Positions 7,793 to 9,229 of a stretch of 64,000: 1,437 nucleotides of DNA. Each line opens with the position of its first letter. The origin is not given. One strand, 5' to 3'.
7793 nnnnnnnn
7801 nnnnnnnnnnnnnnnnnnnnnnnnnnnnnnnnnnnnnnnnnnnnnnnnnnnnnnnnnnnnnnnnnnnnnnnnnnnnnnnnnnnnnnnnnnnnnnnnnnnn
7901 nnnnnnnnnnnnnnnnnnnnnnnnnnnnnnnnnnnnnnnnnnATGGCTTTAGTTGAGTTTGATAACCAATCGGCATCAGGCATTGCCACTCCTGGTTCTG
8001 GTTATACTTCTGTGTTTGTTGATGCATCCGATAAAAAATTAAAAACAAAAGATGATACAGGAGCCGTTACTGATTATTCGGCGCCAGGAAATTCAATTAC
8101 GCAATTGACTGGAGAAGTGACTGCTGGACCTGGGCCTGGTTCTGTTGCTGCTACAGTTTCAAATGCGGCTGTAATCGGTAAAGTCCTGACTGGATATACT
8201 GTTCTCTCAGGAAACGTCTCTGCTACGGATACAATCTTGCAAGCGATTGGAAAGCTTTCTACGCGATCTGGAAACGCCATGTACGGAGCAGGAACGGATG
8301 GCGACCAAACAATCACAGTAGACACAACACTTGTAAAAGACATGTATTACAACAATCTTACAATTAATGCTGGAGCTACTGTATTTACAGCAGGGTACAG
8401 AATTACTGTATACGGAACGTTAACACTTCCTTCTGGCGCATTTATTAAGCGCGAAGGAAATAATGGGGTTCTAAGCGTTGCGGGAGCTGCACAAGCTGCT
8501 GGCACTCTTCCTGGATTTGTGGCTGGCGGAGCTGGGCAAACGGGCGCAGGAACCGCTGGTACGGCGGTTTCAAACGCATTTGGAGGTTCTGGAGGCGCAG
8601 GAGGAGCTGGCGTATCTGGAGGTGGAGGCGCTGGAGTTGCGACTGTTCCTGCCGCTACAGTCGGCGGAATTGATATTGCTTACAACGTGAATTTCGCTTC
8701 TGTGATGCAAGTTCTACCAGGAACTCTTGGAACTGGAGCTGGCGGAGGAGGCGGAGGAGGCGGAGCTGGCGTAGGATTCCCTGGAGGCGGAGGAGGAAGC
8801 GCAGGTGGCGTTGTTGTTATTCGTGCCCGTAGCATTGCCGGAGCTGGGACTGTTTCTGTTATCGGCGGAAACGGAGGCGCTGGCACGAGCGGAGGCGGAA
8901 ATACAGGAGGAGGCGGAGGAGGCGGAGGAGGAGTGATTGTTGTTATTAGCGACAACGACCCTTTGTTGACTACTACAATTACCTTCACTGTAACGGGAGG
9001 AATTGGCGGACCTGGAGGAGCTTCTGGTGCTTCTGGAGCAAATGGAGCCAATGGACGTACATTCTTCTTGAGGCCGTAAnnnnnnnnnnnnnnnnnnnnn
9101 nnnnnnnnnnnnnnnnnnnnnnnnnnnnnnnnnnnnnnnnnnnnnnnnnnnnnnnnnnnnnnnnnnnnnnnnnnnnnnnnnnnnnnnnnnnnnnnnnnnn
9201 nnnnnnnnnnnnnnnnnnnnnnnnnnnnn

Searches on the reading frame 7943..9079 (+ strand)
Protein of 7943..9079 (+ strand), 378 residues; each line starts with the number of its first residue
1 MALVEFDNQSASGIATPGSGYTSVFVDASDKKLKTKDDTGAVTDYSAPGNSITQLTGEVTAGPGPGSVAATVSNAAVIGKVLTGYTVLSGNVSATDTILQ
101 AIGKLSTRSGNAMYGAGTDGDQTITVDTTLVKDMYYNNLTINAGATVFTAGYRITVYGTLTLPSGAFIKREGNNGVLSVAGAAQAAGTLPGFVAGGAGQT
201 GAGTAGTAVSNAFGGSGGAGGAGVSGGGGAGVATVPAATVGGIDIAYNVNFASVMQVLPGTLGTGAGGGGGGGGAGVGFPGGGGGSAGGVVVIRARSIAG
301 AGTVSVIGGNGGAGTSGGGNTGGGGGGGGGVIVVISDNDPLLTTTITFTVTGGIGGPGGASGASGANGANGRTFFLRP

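Call 22: find_encoding_contigs(protein=window:7943-9079:+, flank=10000, max_places=3)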
Protein window:7943-9079:+ (378 aa): 3 contigs read that carry it; 2 places shown.
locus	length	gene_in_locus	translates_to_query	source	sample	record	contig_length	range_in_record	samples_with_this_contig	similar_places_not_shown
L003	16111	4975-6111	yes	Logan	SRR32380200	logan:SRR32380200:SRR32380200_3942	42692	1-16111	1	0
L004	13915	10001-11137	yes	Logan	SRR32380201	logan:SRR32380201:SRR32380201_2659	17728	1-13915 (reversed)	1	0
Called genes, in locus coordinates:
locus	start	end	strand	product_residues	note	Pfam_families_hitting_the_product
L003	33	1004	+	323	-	-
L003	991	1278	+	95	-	-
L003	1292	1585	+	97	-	-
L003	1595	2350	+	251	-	PF19266:CIS_tube (weak)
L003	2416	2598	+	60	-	-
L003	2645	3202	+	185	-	-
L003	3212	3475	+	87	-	-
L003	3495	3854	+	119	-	-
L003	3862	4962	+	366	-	-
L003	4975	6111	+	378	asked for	-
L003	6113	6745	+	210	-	-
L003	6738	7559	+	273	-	-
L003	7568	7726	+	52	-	-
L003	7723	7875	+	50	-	-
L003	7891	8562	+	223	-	-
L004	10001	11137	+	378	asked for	-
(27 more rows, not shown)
